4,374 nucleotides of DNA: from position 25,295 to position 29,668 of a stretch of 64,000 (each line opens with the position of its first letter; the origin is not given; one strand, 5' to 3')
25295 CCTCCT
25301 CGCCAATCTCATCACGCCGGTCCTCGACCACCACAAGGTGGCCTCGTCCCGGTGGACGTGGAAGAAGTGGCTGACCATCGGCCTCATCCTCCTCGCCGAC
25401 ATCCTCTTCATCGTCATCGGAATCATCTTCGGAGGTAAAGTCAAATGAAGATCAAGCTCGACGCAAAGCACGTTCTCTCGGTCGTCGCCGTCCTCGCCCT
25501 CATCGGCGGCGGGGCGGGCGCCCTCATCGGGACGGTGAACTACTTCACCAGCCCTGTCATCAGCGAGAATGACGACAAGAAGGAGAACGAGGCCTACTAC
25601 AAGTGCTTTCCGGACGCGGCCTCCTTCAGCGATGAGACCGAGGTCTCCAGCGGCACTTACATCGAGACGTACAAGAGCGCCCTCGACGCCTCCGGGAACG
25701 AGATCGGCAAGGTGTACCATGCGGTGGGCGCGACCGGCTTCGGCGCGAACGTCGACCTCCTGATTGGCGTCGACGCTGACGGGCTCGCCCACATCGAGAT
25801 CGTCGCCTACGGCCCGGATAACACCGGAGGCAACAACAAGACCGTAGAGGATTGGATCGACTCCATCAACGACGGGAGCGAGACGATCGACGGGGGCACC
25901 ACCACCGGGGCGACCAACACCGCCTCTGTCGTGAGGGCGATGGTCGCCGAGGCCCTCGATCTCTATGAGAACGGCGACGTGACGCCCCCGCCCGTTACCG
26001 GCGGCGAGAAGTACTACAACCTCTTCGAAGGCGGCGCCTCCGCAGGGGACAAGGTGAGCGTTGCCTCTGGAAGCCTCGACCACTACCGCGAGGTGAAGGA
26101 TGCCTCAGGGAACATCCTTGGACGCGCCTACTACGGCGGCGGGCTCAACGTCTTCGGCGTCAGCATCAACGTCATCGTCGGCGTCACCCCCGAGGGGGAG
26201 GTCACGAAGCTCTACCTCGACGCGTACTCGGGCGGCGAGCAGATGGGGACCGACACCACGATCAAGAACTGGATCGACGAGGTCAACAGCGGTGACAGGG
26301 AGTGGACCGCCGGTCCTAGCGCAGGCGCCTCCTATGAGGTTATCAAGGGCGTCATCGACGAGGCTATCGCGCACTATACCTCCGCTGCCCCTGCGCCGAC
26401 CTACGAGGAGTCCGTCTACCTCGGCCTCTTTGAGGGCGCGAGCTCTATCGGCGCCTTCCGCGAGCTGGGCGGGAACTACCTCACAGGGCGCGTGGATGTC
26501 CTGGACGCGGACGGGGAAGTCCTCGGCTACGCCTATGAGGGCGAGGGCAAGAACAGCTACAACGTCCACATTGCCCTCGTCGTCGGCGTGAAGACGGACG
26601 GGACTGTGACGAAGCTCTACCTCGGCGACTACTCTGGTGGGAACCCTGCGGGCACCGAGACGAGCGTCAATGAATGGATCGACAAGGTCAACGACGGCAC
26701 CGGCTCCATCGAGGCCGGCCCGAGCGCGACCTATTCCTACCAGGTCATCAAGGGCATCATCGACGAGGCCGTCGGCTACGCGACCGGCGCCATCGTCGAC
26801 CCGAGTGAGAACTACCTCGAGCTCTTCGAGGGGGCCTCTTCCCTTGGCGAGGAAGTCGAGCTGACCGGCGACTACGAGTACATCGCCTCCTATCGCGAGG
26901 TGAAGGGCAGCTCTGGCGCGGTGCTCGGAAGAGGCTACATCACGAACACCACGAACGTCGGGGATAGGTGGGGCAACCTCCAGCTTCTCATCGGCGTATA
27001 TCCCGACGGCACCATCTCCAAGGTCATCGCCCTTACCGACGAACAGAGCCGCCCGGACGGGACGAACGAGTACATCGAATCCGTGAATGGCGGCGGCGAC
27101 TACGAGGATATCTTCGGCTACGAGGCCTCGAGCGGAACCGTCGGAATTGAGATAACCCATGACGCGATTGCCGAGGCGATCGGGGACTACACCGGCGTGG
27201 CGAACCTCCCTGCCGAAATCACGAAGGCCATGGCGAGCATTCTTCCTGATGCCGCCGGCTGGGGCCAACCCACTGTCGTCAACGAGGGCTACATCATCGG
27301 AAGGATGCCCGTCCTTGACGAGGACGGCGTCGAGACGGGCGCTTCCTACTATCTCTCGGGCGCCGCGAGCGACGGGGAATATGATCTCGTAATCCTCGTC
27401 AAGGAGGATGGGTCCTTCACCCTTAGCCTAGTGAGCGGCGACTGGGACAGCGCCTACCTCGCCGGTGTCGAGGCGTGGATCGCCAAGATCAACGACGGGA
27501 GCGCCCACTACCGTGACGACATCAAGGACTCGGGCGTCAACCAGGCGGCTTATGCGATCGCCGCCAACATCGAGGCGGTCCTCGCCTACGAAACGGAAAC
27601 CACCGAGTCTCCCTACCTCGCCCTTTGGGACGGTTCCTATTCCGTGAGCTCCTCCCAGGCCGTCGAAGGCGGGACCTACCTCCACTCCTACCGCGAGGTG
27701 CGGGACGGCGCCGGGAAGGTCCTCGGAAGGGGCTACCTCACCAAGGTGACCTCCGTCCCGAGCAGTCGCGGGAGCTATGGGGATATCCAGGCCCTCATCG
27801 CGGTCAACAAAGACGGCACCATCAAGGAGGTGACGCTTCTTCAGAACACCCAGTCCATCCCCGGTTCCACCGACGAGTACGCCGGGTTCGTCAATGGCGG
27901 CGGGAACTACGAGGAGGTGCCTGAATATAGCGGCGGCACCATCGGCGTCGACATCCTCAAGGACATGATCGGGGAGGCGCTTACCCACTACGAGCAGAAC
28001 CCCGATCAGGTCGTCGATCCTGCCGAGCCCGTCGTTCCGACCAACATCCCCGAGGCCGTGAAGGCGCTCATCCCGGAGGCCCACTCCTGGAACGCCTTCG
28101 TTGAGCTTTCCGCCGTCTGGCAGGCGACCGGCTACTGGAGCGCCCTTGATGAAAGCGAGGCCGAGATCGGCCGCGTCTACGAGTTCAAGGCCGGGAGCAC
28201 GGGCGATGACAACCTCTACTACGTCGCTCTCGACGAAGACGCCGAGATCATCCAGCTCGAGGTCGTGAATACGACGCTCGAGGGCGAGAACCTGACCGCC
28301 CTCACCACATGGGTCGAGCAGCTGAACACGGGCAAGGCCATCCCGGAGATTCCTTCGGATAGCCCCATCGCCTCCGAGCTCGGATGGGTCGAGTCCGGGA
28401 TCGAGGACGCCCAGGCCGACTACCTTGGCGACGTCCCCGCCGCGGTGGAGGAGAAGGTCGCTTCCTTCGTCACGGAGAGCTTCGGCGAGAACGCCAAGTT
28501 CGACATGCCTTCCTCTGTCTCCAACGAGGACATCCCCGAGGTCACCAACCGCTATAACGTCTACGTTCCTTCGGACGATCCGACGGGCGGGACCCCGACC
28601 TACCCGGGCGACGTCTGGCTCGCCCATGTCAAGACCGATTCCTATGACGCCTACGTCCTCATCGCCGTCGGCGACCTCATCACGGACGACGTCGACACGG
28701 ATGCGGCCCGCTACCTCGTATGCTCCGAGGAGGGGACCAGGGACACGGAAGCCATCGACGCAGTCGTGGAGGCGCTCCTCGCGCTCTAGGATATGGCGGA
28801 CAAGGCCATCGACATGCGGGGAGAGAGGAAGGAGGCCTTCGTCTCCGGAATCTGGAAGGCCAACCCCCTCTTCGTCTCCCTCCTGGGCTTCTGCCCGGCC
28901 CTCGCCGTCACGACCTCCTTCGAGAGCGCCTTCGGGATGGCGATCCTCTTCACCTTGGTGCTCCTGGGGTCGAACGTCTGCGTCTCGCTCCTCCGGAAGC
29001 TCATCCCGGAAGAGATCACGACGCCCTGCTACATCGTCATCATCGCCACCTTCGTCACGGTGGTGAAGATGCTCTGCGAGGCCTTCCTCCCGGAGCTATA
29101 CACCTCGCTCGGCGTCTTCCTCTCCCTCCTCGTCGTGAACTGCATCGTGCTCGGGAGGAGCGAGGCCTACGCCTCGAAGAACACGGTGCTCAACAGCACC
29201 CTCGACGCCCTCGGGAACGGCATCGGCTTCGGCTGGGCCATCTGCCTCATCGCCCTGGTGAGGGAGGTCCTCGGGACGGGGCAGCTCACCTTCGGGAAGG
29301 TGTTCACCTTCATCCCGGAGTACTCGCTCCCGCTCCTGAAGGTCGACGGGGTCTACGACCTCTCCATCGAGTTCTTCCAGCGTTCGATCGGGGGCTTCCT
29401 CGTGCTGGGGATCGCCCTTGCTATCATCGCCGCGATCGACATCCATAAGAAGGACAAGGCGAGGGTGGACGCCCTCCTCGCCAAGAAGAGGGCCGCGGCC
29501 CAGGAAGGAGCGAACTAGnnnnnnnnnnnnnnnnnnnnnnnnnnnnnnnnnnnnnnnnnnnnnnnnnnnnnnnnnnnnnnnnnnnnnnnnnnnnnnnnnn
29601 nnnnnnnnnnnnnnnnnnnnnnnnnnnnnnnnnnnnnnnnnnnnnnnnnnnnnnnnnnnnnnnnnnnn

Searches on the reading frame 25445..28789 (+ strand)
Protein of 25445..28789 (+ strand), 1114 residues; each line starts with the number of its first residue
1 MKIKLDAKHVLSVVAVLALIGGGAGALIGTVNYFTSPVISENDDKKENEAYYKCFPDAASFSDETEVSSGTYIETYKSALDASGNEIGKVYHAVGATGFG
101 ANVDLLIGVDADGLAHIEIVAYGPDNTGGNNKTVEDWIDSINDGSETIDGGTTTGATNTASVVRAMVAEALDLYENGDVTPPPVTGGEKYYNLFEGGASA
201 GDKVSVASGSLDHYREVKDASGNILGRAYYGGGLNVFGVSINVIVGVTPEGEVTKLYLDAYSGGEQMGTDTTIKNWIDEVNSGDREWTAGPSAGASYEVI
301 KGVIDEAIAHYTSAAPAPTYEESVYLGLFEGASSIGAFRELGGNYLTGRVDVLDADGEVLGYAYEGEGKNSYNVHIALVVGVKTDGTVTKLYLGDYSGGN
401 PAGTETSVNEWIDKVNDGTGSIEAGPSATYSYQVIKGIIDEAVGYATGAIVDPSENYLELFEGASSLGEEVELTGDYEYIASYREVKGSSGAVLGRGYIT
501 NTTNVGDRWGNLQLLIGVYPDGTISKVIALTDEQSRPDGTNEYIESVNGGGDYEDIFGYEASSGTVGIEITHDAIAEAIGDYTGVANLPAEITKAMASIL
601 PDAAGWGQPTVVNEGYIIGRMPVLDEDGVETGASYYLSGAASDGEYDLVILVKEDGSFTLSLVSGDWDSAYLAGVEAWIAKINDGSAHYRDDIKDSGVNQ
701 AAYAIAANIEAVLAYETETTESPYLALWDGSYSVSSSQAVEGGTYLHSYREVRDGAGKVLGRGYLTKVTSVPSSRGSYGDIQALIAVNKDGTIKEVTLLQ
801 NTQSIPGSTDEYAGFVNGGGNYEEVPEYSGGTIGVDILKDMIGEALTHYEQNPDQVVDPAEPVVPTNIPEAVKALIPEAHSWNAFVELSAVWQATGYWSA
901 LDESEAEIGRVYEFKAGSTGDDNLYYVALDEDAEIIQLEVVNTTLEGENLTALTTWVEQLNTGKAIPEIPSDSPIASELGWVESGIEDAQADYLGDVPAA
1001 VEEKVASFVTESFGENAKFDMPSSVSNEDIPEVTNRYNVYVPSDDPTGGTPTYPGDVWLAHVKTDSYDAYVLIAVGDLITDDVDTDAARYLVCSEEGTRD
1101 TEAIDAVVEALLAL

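Call 3: search_protein_families(library=pfam, proteins=[window:25445-28789:+], max_evalue=0.01)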
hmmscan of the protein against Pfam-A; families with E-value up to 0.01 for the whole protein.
window:25445-28789:+ (1114 aa): 1 family
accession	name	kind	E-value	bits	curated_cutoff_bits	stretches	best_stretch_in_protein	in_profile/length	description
PF04205.19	FMN_bind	-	5.4e-07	30.6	22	1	778-846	3-76/77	FMN-binding domain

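Call 4: search_protein_families(library=ncbifam, proteins=[window:25445-28789:+], max_evalue=0.01)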
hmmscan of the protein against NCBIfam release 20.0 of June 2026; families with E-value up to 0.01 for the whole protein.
window:25445-28789:+ (1114 aa): 3 families
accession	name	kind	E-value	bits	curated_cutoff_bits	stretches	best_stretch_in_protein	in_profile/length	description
TIGR01947.1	rnfG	subfamily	8.3e-08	32.5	102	1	16-119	3-115/187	RnfABCDGE type electron transport complex subunit G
NF002519.0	PRK01908.1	equivalog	0.00029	20.6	178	0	15-113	10-115/209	electron transport complex subunit RsxG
NF041840.1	rnfG_Methano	equivalog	0.0013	18.4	230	1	7-112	5-112/189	Rnf electron transport complex subunit RnfG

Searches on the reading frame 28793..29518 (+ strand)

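Call 4: search_protein_families(library=ncbifam, proteins=[window:28793-29518:+], max_evalue=0.01)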
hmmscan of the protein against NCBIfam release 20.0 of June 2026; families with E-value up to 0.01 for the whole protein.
window:28793-29518:+ (241 aa): 11 families
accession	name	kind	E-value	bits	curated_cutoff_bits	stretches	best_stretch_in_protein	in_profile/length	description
NF009070.0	PRK12405.1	subfamily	1.2e-67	227.5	184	1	12-227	4-218/231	electron transport complex subunit RsxE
TIGR01948.1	rnfE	subfamily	1.4e-60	204.2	213.4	1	14-216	2-194/196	RnfABCDGE type electron transport complex subunit E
NF041839.1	rnfE_Methano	equivalog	5.6e-58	196.1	350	1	14-219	4-198/203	Rnf electron transport complex subunit RnfE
NF006777.0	PRK09292.1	equivalog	4.2e-48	163.9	235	1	11-220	6-206/209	NADH:ubiquinone reductase (Na(+)-transporting) subunit D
TIGR01939.1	nqrD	equivalog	6e-44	150.4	244.85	1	11-172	5-166/207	NADH:ubiquinone reductase (Na(+)-transporting) subunit D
TIGR01943.1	rnfA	subfamily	4.7e-22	79.3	229.3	1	16-161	7-158/190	RnfABCDGE type electron transport complex subunit A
NF003481.0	PRK05151.1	equivalog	1.3e-18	67.9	240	1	16-162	8-160/193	electron transport complex subunit RsxA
NF041835.1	rnfA_Methano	equivalog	1.1e-17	65.1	300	1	16-158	10-158/195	Rnf electron transport complex subunit RnfA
TIGR01940.1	nqrE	equivalog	2.4e-17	64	247.55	1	16-160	7-167/200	NADH:ubiquinone reductase (Na(+)-transporting) subunit E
NF002200.0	PRK01061.1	equivalog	3.3e-13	49.8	351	1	24-163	23-180/250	Na(+)-translocating NADH-quinone reductase subunit E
NF009108.0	PRK12456.1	equivalog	4.8e-10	39.9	398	1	17-157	10-162/199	Na(+)-translocating NADH-quinone reductase subunit E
